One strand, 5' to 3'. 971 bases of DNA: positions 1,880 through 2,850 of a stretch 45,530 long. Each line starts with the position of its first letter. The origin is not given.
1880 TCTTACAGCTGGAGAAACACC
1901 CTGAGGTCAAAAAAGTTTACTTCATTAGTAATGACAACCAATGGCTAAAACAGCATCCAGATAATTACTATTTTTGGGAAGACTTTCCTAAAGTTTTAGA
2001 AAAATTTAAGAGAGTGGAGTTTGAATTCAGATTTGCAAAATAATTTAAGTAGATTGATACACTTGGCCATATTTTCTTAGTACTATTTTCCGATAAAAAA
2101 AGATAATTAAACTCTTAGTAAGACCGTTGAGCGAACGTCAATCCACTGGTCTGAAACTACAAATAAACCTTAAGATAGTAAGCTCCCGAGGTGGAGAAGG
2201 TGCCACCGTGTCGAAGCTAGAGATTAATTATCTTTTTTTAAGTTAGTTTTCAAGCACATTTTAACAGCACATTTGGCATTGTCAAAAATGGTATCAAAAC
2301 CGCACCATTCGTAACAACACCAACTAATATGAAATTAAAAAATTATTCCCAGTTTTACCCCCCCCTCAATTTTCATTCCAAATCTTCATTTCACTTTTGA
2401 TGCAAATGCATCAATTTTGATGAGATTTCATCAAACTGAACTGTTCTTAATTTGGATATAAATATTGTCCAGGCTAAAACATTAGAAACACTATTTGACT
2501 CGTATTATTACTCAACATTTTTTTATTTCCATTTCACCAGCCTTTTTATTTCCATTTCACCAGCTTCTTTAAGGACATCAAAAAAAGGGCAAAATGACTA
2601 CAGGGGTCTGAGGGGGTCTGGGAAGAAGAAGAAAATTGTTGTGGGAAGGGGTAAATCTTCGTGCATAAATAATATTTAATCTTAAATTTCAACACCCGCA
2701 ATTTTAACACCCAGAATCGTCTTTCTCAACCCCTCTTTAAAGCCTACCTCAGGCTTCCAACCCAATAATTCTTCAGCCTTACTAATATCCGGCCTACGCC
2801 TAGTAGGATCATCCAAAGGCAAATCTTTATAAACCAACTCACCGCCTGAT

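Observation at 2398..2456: Paired palindrome TGATG-N6-CATCA x2 present in both long non-coding regions, 40 kb apart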

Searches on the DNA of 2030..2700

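Call 86: search_rna_families(source=window, start=2030, end=2700, threshold=evalue, max_evalue=1)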
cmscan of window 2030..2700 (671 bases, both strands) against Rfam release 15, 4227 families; matches with E-value up to 1: 1.
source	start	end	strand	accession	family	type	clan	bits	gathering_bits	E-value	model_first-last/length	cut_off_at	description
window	2416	2515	-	RF01295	SCARNA7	Gene; snRNA; snoRNA; scaRNA;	-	13.4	65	0.5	1-330/330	no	Small Cajal body-specific RNA 7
